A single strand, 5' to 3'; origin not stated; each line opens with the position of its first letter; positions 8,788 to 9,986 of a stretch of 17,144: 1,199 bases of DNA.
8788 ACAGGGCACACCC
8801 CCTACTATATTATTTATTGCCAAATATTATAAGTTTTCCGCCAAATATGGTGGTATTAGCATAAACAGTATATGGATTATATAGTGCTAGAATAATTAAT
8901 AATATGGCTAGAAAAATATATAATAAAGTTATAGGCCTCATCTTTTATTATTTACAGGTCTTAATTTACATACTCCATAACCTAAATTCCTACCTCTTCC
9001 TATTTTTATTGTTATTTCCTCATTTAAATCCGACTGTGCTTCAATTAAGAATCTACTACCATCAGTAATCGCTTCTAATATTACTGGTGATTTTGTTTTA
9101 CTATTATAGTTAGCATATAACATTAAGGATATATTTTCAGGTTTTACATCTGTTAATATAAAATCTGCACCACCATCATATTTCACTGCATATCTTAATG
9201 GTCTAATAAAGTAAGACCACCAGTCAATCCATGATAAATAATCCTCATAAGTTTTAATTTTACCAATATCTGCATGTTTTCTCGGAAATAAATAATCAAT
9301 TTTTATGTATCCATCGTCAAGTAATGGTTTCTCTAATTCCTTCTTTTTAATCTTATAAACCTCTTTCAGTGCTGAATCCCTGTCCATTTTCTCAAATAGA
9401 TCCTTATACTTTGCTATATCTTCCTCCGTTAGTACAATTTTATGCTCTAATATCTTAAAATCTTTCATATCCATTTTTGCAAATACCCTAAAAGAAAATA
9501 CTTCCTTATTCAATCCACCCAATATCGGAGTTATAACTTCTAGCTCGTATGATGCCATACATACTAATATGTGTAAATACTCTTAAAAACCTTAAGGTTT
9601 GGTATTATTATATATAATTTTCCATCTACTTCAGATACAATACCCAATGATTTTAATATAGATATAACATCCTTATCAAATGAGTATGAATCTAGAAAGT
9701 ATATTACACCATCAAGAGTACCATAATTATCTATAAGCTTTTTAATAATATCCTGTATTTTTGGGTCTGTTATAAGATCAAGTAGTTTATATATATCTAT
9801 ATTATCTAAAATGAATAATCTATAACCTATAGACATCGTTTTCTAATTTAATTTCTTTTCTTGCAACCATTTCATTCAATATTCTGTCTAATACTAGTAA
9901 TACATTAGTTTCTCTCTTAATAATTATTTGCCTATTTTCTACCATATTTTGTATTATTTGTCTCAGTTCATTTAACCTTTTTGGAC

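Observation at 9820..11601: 593-aa Zn-ribbon protein: inactivated MCM paralogue or AEP primase-like partner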

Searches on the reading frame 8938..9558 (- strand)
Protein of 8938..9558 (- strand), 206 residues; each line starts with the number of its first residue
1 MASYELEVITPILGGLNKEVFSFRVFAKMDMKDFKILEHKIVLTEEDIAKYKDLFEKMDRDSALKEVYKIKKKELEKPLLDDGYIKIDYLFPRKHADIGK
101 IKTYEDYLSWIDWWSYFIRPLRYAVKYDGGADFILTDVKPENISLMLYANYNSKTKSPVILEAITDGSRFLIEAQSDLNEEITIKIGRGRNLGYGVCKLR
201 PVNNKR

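Call 4: search_protein_families(library=pfam, proteins=[window:8938-9558:-], max_evalue=1)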
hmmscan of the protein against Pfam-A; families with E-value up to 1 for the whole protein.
window:8938-9558:- (206 aa): 1 family
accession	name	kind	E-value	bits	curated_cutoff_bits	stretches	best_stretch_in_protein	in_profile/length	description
PF18347.7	DUF5606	-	0.12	13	25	1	152-175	17-40/46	Domain of unknown function (DUF5606)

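Call 5: search_protein_families(library=phrogs, proteins=[window:8938-9558:-], max_evalue=0.1)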
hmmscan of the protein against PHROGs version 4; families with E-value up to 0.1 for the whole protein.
window:8938-9558:- (206 aa): 1 family
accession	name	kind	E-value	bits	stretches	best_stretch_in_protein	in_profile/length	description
phrog_21673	-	head and packaging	0.0097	17.2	1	15-50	70-104/143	virion structural protein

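Call 18: search_protein_families(library=ncbifam, proteins=[window:8938-9558:-], max_evalue=1)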
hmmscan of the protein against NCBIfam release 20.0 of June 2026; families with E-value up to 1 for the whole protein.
window:8938-9558:- (206 aa): 0 families

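Call 75: search_protein_families(library=padloc, proteins=[window:8938-9558:-], max_evalue=10)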
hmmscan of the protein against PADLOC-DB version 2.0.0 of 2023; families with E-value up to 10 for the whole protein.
window:8938-9558:- (206 aa): 0 families

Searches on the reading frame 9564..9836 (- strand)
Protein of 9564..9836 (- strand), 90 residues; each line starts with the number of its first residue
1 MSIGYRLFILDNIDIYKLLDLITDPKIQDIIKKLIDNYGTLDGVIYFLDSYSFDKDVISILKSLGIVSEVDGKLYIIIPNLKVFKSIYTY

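Call 4: search_protein_families(library=pfam, proteins=[window:9564-9836:-], max_evalue=1)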
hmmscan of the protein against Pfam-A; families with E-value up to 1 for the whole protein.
window:9564-9836:- (90 aa): 1 family
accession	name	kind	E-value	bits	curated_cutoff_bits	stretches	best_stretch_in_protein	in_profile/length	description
PF20875.2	SidC_C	-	0.038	14.8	27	1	13-48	2-37/123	SidC, C-terminal domain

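Call 5: search_protein_families(library=phrogs, proteins=[window:9564-9836:-], max_evalue=0.1)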
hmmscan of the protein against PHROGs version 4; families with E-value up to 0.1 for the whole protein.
window:9564-9836:- (90 aa): 0 families

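Call 18: search_protein_families(library=ncbifam, proteins=[window:9564-9836:-], max_evalue=1)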
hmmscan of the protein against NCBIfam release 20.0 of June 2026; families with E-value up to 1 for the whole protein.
window:9564-9836:- (90 aa): 2 families
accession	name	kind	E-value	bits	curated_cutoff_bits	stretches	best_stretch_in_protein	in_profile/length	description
TIGR02252.1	DREG-2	subfamily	0.0048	16.7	155.2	1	22-83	82-143/203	HAD hydrolase, REG-2-like, family IA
TIGR00604.1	rad3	subfamily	0.12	10.9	246.95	1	42-77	524-559/706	DNA repair helicase (rad3)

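Call 75: search_protein_families(library=padloc, proteins=[window:9564-9836:-], max_evalue=10)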
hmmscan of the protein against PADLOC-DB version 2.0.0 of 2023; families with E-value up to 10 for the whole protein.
window:9564-9836:- (90 aa): 1 family
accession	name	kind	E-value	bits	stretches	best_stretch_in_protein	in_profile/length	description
PDLC00545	JetB2|JetB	-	7.7e-05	19.8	1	19-86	366-432/462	DUF2398 domain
